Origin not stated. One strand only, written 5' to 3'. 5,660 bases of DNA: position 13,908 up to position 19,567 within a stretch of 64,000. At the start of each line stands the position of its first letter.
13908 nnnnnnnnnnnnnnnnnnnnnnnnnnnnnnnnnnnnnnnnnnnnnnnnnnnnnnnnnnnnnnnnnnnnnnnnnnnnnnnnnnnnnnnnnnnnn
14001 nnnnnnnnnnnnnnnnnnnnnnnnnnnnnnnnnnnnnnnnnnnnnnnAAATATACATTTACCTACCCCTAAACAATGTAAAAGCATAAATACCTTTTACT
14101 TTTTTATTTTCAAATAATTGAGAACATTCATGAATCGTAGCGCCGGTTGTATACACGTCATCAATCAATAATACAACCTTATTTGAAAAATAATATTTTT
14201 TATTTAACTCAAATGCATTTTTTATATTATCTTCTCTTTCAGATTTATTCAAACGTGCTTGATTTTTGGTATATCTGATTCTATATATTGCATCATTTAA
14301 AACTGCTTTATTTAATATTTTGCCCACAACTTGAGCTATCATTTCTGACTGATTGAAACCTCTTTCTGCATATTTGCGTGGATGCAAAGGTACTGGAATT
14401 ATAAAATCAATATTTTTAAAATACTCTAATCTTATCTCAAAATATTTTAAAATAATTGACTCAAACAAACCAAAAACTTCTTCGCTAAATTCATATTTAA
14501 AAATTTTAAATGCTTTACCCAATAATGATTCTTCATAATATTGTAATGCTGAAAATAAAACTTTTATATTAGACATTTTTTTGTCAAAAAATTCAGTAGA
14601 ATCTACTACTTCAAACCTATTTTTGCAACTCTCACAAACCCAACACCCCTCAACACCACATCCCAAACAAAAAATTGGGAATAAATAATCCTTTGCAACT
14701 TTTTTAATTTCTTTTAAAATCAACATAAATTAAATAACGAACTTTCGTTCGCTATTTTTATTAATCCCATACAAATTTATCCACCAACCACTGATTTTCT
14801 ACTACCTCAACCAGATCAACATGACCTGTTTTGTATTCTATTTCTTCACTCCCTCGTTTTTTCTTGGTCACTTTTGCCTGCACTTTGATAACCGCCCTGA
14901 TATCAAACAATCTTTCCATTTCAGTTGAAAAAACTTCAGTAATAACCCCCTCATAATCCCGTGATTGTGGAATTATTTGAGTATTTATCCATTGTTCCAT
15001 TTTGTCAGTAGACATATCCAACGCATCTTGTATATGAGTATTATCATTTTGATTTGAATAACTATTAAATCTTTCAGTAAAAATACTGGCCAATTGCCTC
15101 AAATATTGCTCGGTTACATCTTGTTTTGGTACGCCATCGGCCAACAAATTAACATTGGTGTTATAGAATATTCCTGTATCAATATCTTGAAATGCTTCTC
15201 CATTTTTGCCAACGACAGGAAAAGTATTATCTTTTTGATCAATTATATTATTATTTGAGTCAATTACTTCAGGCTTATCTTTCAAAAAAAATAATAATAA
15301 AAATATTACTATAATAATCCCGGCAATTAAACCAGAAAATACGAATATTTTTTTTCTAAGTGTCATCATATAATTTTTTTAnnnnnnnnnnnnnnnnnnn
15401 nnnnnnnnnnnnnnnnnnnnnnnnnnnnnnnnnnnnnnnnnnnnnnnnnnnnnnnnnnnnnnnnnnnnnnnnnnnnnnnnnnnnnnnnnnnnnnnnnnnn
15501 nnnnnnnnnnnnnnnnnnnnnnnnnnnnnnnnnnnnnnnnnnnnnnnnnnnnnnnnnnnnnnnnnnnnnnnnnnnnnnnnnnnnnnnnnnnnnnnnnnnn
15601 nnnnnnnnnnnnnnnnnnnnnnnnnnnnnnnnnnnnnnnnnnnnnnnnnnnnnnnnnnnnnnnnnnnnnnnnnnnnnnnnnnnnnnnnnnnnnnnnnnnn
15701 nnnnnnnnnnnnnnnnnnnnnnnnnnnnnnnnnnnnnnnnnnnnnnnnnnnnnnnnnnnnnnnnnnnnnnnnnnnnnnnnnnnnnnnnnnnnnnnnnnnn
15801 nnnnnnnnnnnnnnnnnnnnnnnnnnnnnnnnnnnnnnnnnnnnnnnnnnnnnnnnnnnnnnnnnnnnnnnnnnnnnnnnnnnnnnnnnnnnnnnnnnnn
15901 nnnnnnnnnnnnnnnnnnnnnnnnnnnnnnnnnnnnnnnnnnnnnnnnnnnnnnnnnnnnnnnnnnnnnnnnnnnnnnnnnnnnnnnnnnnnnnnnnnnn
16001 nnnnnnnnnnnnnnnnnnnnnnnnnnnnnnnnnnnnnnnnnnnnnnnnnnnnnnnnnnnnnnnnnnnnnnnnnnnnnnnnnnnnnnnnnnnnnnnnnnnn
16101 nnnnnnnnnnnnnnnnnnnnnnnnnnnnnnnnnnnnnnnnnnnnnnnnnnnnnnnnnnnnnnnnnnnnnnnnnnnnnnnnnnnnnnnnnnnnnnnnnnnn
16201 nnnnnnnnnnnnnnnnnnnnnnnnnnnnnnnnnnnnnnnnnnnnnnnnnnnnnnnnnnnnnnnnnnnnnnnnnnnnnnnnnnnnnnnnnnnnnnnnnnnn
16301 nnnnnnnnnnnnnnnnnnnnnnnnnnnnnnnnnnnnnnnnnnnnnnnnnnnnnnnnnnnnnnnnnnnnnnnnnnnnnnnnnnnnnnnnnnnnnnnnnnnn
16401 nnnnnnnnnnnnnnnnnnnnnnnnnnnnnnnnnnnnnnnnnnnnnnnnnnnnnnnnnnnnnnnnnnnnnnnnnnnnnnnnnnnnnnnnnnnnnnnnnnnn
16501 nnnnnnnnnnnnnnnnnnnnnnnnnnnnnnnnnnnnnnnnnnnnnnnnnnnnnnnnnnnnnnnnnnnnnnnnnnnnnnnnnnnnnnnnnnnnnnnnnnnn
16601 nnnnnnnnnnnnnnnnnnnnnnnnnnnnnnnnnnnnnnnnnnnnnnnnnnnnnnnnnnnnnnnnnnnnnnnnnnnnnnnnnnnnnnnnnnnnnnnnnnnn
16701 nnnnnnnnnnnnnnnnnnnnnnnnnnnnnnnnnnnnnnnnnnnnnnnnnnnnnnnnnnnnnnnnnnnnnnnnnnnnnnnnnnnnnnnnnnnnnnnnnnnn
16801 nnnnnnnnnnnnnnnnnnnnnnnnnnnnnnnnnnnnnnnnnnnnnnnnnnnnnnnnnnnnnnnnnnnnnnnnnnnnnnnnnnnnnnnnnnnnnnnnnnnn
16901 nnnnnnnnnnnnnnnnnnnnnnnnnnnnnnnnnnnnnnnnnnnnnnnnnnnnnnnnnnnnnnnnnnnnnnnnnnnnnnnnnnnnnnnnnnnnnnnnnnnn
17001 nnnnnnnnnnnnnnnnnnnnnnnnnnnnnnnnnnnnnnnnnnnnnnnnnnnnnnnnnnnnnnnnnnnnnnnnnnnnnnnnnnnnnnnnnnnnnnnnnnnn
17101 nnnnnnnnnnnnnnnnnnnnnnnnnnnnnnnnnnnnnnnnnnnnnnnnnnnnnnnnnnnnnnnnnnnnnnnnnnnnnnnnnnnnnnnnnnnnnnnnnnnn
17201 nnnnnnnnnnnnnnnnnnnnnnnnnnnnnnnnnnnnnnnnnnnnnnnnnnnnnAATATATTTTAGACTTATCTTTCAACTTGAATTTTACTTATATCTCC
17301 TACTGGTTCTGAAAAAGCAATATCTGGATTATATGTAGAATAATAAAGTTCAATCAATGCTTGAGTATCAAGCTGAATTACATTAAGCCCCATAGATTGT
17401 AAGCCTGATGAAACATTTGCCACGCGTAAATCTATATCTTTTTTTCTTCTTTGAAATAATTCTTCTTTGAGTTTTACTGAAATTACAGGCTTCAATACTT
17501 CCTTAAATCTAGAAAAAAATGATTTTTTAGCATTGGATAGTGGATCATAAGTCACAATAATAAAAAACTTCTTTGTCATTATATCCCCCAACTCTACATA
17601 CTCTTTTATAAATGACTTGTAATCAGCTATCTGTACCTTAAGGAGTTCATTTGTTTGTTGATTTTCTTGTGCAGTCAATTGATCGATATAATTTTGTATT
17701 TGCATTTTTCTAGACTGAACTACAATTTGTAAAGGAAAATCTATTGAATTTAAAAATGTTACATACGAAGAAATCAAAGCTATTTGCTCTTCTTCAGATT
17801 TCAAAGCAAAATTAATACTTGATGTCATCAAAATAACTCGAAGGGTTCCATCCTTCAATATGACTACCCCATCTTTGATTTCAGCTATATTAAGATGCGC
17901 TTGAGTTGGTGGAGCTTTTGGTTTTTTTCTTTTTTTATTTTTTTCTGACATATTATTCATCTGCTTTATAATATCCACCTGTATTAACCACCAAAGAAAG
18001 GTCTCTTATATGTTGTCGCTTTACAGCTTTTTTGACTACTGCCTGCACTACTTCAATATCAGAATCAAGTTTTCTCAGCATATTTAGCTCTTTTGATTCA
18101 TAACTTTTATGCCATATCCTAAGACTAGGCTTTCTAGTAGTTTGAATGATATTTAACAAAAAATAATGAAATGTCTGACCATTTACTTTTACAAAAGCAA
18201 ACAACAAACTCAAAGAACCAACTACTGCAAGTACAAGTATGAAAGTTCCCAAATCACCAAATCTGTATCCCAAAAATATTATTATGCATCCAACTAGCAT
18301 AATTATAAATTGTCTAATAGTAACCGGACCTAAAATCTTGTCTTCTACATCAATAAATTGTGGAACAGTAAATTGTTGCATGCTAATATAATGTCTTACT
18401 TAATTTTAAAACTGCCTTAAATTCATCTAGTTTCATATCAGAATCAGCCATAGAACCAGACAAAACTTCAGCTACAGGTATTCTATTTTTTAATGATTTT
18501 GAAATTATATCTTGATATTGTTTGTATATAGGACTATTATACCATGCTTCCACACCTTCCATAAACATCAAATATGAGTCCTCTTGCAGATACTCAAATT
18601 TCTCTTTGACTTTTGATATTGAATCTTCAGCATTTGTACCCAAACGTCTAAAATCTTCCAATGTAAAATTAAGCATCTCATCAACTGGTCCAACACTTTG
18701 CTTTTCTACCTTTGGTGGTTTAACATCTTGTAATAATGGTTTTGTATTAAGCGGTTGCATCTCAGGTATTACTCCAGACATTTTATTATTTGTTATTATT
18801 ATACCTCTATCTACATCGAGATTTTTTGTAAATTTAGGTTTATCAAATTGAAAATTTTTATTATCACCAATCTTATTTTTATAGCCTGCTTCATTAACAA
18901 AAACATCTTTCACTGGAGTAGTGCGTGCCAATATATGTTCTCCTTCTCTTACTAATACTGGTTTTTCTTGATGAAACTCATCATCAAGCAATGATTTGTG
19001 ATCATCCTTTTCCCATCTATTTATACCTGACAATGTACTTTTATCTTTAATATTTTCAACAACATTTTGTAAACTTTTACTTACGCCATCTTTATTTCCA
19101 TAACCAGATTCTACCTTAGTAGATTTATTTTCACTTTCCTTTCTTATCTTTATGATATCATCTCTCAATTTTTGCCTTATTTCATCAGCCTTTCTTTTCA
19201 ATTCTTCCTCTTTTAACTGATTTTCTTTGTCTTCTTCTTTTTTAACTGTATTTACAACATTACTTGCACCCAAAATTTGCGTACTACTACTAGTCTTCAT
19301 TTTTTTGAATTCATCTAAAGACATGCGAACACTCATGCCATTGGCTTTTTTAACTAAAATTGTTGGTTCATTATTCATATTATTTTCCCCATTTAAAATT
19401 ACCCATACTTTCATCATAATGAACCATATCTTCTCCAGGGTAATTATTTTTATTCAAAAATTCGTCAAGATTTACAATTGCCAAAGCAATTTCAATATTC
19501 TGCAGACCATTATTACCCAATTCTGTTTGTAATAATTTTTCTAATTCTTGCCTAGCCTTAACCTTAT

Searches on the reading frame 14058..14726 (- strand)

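Call 5: search_protein_families(library=pfam, proteins=[window:14058-14726:-], max_evalue=0.01)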
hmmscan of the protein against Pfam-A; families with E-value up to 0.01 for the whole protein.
window:14058-14726:- (222 aa): 2 families
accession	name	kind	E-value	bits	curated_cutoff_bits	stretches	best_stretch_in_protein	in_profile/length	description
PF00156.33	Pribosyltran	-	1.3e-05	25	26.3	1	167-220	79-125/158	Phosphoribosyl transferase domain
PF15610.12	PRTase_3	-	6.4e-05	22.9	28.7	1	140-216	91-170/264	PRTase ComF-like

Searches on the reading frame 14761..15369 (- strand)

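Call 5: search_protein_families(library=pfam, proteins=[window:14761-15369:-], max_evalue=0.01)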
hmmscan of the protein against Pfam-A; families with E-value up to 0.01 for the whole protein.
window:14761-15369:- (202 aa): 0 families

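Call 85: search_protein_families(library=phrogs, proteins=[window:14761-15369:-], max_evalue=0.1)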
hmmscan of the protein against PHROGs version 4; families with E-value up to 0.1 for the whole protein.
window:14761-15369:- (202 aa): 1 family
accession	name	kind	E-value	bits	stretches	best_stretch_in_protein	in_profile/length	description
phrog_8075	-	unknown function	0.075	13.7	0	149-180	32-63/199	-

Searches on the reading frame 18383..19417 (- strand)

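Call 5: search_protein_families(library=pfam, proteins=[window:18383-19417:-], max_evalue=0.01)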
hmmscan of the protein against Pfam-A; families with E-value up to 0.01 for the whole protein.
window:18383-19417:- (344 aa): 0 families

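Call 24: search_protein_families(library=pfam, proteins=[window:18383-19417:-], max_evalue=5)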
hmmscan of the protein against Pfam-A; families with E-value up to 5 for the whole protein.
window:18383-19417:- (344 aa): 2 families
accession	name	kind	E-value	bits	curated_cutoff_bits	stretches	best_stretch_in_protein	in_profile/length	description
PF09418.16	DUF2009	-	0.029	13.9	25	1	53-152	134-235/455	Non-canonical E2 ubiquitin-conjugating enzyme, DUF2009 family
PF16580.11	Astro_capsid_p2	-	0.12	12.3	25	1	176-240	48-112/245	C-terminal tail of astrovirus capsid projection or spike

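Call 28: search_protein_families(library=ncbifam, proteins=[window:18383-19417:-], max_evalue=1)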
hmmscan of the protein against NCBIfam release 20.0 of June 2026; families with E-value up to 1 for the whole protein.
window:18383-19417:- (344 aa): 2 families
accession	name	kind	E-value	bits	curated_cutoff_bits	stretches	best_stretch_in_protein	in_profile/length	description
TIGR00921.1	2A067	subfamily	0.12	10.4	351.9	1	29-93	457-521/733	hydrophobe/amphiphile efflux-3 (HAE3) family transporter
NF038330.1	adhesin_SclA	exception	0.49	10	400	1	42-126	19-102/405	LPXTG-anchored collagen-like adhesin Scl1/SclA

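Call 85: search_protein_families(library=phrogs, proteins=[window:18383-19417:-], max_evalue=0.1)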
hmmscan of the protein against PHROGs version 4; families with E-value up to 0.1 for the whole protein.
window:18383-19417:- (344 aa): 0 families
